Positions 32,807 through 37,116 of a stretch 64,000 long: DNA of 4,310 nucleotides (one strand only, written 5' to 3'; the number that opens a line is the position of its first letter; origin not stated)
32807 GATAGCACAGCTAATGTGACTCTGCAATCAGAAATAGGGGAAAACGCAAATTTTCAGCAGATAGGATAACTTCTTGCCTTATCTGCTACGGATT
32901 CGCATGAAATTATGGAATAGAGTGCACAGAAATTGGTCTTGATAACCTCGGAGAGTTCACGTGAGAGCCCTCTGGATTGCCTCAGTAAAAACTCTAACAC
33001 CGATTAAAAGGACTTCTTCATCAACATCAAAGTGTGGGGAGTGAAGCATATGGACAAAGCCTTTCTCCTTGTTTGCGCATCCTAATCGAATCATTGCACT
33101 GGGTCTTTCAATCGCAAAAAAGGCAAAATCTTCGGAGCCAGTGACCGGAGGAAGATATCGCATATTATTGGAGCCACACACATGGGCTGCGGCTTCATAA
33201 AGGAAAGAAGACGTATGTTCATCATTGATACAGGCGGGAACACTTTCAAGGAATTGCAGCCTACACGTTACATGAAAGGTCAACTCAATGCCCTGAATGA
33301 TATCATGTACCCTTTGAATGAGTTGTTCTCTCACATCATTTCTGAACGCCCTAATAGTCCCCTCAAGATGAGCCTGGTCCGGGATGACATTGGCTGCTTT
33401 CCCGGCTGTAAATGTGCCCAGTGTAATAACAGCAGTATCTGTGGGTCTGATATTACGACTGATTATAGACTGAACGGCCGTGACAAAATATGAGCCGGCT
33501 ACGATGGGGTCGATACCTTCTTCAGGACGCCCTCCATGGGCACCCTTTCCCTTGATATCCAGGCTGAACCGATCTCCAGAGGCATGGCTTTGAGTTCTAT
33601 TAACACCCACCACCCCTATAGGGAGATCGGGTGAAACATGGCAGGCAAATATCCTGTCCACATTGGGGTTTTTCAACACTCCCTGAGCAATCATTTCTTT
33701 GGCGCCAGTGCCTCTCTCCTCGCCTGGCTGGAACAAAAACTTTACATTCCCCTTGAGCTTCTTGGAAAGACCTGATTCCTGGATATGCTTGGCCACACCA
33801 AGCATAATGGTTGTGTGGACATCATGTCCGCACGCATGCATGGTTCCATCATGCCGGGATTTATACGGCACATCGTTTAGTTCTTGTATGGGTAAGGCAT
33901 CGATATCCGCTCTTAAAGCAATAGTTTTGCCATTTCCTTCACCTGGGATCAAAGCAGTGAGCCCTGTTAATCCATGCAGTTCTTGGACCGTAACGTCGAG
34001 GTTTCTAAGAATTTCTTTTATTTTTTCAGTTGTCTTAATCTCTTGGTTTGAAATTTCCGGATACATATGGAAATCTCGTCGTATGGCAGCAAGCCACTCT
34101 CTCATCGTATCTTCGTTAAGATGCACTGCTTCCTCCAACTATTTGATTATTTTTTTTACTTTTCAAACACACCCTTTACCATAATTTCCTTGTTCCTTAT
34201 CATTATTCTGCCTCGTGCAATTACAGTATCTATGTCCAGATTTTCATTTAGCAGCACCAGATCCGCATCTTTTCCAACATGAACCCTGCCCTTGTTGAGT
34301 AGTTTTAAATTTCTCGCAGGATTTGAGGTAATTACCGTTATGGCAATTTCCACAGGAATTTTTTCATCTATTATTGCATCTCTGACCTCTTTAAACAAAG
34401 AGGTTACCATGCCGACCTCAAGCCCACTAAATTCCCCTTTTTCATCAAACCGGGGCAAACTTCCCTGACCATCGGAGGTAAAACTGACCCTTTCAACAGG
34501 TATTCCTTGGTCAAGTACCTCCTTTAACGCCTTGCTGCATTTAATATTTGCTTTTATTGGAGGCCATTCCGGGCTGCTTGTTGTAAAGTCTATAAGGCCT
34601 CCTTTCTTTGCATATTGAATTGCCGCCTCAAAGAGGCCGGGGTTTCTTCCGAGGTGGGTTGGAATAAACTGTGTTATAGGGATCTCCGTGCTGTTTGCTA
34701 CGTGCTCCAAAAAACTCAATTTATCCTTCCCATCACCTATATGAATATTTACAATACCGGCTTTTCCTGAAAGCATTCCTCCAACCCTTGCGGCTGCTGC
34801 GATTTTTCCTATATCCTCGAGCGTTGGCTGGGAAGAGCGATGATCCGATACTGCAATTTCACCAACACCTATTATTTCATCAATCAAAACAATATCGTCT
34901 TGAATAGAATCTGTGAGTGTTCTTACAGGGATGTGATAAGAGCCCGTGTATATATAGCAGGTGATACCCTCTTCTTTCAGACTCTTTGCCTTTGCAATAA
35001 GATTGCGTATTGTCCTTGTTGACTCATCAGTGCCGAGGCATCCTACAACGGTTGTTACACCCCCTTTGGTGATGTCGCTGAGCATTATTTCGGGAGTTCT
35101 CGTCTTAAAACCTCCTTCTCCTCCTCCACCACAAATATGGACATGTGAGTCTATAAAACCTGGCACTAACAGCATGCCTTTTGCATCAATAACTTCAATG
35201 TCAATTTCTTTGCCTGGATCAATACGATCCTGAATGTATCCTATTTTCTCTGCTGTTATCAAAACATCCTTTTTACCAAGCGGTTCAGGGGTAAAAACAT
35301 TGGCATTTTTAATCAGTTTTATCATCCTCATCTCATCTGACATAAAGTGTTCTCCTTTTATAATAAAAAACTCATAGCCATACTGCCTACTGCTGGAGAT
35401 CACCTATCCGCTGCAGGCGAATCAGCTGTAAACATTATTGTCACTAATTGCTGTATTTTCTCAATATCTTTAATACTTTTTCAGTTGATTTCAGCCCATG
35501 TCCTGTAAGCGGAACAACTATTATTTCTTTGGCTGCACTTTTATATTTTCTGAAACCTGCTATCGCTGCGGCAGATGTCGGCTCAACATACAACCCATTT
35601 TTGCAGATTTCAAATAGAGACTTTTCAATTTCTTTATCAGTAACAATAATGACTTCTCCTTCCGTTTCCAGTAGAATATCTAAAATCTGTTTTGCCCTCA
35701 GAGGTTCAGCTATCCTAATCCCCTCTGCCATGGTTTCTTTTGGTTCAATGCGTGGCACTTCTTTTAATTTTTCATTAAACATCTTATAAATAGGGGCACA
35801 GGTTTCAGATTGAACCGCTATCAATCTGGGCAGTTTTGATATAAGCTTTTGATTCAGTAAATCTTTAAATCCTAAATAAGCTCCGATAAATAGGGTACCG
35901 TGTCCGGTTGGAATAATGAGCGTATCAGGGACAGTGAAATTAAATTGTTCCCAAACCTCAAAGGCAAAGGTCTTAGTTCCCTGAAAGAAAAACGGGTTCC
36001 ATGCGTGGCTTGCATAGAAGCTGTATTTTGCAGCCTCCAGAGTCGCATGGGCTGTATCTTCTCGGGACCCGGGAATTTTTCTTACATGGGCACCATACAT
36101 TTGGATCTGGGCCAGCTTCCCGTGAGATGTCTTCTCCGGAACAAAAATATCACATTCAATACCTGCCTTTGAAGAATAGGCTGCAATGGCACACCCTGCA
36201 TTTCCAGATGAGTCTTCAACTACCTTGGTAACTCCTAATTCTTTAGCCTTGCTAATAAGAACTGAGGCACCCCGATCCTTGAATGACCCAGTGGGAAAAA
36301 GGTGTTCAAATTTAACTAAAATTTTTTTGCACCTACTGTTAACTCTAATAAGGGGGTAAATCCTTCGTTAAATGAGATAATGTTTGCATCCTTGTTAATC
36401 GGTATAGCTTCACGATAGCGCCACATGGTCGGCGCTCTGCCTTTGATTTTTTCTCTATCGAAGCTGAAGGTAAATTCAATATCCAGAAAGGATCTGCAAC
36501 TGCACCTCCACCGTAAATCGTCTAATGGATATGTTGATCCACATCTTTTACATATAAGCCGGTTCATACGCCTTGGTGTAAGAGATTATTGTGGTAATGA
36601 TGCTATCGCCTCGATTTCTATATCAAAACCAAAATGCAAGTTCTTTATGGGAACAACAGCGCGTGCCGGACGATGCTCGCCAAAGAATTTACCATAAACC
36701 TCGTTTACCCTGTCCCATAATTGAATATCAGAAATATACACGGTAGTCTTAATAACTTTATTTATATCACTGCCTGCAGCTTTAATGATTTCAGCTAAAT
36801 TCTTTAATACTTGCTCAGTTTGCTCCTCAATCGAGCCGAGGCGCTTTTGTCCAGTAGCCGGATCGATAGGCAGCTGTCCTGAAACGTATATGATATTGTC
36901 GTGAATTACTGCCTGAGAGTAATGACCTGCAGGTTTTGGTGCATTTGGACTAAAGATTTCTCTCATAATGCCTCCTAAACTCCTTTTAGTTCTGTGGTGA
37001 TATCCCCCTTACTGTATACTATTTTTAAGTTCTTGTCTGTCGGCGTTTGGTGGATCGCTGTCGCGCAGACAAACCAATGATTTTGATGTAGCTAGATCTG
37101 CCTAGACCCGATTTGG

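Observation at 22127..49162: Nested repeat architecture around the amino-acid/peptide block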

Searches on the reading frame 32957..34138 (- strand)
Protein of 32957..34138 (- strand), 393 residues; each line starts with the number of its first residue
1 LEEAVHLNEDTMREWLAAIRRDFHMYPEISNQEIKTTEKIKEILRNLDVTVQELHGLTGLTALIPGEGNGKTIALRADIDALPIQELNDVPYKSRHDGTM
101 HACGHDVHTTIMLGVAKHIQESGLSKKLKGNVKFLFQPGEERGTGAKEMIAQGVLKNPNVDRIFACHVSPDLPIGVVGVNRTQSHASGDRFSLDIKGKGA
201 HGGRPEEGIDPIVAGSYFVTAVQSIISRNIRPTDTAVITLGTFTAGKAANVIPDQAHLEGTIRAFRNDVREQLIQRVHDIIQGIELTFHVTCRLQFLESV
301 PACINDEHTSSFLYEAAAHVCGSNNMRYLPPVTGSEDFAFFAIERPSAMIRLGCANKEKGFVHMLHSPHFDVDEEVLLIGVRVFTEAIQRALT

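Call 10: search_protein_families(library=ncbifam, proteins=[window:32957-34138:-])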
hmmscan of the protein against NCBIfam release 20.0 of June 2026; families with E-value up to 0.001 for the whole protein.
window:32957-34138:- (393 aa): 23 families
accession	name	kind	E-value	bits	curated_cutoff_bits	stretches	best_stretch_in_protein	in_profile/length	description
TIGR01891.1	amidohydrolases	subfamily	1.2e-114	383.3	153.75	1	17-380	2-366/366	amidohydrolase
NF040868.1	carboxypep_CpsA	equivalog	2.3e-105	352.6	500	1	9-385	8-383/391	carboxypeptidase CpsA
NF038260.1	ectoine_DoeB_2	equivalog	3.1e-85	286.3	550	1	17-385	9-373/378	N(2)-acetyl-L-2,4-diaminobutanoate deacetylase DoeB2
TIGR01910.1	DapE-ArgE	subfamily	6.4e-16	58.5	217.6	1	42-306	53-303/373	ArgE/DapE family deacylase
NF006365.0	PRK08588.1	subfamily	1.9e-12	47.2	289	1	31-308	24-302/383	succinyl-diaminopimelate desuccinylase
NF058540.1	Ncarbamyl_ErtE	equivalog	4.9e-12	45.1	520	1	185-389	214-412/418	N-carbamyl-l-glutamate amidohydrolase ErtE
NF005602.0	PRK07338.1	equivalog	2e-10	39.9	357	1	135-294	160-308/409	hydrolase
NF006775.0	PRK09290.2-5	equivalog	3.4e-10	39.2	479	1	171-390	207-412/419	allantoate amidohydrolase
TIGR01879.1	hydantase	subfamily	6.3e-10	38.6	204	1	173-388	197-398/401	hydantoinase/carbamoylase family amidase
NF004788.0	PRK06133.1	subfamily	1.4e-09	37.4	349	1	130-323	167-347/417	glutamate carboxypeptidase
TIGR01892.1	AcOrn-deacetyl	equivalog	2.7e-08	33.2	297.7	1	38-317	22-308/365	acetylornithine deacetylase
NF009531.0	PRK12893.1-5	equivalog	1.1e-07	30.7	486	1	189-388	214-408/421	Zn-dependent hydrolase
TIGR01900.1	dapE-gram_pos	equivalog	1.3e-07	30.9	304.2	1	20-291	9-271/351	succinyl-diaminopimelate desuccinylase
NF006771.0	PRK09290.1-5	subfamily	2.4e-07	29.6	399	1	191-325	218-351/413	allantoate amidohydrolase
NF005710.0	PRK07522.1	subfamily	4.5e-07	29.4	412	1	35-283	30-285/391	acetylornithine deacetylase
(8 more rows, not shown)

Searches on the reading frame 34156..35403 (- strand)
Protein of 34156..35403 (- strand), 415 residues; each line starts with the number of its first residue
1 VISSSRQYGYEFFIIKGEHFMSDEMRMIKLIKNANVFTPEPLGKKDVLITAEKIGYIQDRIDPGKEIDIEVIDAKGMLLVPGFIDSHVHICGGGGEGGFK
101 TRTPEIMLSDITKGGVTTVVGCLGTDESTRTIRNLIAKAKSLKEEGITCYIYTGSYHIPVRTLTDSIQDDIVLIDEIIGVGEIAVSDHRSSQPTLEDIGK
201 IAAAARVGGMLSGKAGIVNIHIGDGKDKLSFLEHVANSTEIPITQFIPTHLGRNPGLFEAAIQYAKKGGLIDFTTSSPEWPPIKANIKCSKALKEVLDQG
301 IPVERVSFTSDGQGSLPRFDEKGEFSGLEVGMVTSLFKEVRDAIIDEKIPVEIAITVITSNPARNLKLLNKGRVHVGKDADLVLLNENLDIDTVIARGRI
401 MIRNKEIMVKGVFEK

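Call 10: search_protein_families(library=ncbifam, proteins=[window:34156-35403:-])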
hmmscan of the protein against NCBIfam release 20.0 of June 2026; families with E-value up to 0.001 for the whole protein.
window:34156-35403:- (415 aa): 60 families (the best 25 are shown)
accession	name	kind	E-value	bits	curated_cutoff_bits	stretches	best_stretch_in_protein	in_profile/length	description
TIGR01975.1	isoAsp_dipep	equivalog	9.2e-171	568.3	331.25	1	29-414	2-389/389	beta-aspartyl-peptidase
TIGR03178.1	allantoinase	equivalog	2.5e-20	72.7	357.85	2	30-144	3-112/441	allantoinase AllB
NF002668.0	PRK02382.1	equivalog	2e-17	63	452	2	31-154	8-118/436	dihydroorotase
NF004839.0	PRK06189.1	equivalog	3.5e-17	62.2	631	2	29-153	5-124/451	allantoinase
TIGR00221.1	nagA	equivalog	5.4e-16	58.5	225.65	2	25-135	1-110/380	N-acetylglucosamine-6-phosphate deacetylase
NF006689.0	PRK09237.1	equivalog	2.5e-15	55.9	371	1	30-127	6-99/383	amidohydrolase/deacetylase family metallohydrolase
NF005751.0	PRK07575.1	equivalog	2.7e-14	52.5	529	1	29-150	5-122/440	dihydroorotase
NF006837.0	PRK09357.1-2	equivalog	3.1e-14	52.4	575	1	27-148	1-118/428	dihydroorotase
NF006559.0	PRK09060.1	equivalog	2.4e-13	49.2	482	1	29-147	7-119/444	dihydroorotase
NF006688.0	PRK09236.1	equivalog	3.1e-13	49.3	535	1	30-151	5-121/444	dihydroorotase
NF006056.0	PRK08204.1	subfamily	3.8e-13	49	391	1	30-90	6-67/449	hypothetical protein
NF005960.0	PRK08044.1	equivalog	3.9e-13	48.9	688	2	26-120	2-89/453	allantoinase AllB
TIGR02033.1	D-hydantoinase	equivalog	4.5e-13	49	393.25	1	29-171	1-136/454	dihydropyrimidinase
NF009941.0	PRK13404.1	subfamily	8.1e-13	47.8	647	1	29-164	6-133/478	dihydropyrimidinase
TIGR00857.1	pyrC_multi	subfamily_domain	3.4e-12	46.1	279.05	1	44-155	5-110/412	dihydroorotase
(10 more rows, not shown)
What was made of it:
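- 32957..35403 (-): M20 amidohydrolase (32957-34138) and isoaspartyl dipeptidase (34156-35403). Call 10.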

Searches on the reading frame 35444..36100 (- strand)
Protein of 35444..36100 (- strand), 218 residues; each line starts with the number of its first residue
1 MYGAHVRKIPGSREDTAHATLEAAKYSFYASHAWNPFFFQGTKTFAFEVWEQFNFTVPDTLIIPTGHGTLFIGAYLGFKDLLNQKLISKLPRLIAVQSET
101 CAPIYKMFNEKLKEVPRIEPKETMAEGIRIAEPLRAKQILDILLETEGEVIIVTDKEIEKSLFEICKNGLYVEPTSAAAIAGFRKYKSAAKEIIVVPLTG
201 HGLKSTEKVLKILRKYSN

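Call 10: search_protein_families(library=ncbifam, proteins=[window:35444-36100:-])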
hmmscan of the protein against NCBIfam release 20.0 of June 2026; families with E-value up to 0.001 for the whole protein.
window:35444-36100:- (218 aa): 15 families
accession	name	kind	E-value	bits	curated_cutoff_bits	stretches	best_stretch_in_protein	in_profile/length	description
NF005035.0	PRK06450.1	equivalog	6e-44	150.2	301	1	2-205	142-337/338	threonine synthase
NF006205.0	PRK08329.1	equivalog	1.2e-40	139.6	358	1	3-205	150-346/347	threonine synthase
NF006050.0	PRK08197.1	equivalog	1.9e-37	129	303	1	2-211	173-390/406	threonine synthase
NF004170.0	PRK05638.1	equivalog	4.1e-32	111.3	421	1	28-207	184-360/442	threonine synthase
NF004996.0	PRK06381.1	equivalog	5.4e-21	74.9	266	1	2-201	108-317/319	threonine synthase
TIGR00260.1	thrC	equivalog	9.5e-20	71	167.1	1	25-206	149-339/340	threonine synthase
TIGR01127.1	ilvA_1Cterm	equivalog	3.6e-11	42.7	378.75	1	11-200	101-283/380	threonine ammonia-lyase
NF005600.0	PRK07334.1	equivalog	5.1e-08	31.9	496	1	16-189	136-297/408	threonine ammonia-lyase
NF004771.0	PRK06110.1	equivalog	9.9e-08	31.4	317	1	17-202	131-306/323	threonine dehydratase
NF006389.0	PRK08638.1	equivalog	2.2e-06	26.8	453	1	40-183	160-292/333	bifunctional threonine ammonia-lyase/L-serine ammonia-lyase TdcB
TIGR03844.1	cysteate_syn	equivalog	2.4e-05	23.3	324.9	1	56-211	217-388/398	cysteate synthase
NF006390.0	PRK08639.1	equivalog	7e-05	22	421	1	38-199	159-310/418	threonine ammonia-lyase IlvA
NF005147.0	PRK06608.1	equivalog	0.00029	19.8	380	1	2-196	118-305/339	serine/threonine dehydratase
NF005454.0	PRK07048.1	equivalog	0.00033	19.9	452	1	41-192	159-299/324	threo-3-hydroxy-L-aspartate ammonia-lyase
TIGR02079.1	THD1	equivalog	0.00054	18.8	440.55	1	39-202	151-305/410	threonine ammonia-lyase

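Call 44: search_protein_families(library=pfam, proteins=[window:35444-36100:-], max_evalue=0.01)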
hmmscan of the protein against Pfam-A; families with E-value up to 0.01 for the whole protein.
window:35444-36100:- (218 aa): 1 family
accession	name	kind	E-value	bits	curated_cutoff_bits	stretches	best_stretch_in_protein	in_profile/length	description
PF00291.31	PALP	-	1.8e-34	119.9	35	1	1-200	99-295/295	Pyridoxal-phosphate dependent enzyme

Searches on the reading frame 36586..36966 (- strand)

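Call 10: search_protein_families(library=ncbifam, proteins=[window:36586-36966:-])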
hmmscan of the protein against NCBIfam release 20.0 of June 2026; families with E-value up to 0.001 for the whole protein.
window:36586-36966:- (126 aa): 3 families
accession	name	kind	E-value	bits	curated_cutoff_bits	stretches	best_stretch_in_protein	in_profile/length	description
TIGR00004.1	TIGR00004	subfamily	3.5e-42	143.6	106.25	1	2-123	2-124/125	Rid family detoxifying hydrolase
NF008490.0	PRK11401.1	equivalog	6.7e-21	74.5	222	1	6-122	7-125/129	enamine/imine deaminase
TIGR03610.1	RutC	equivalog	1.6e-18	67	169.1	1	5-123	7-125/127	pyrimidine utilization protein C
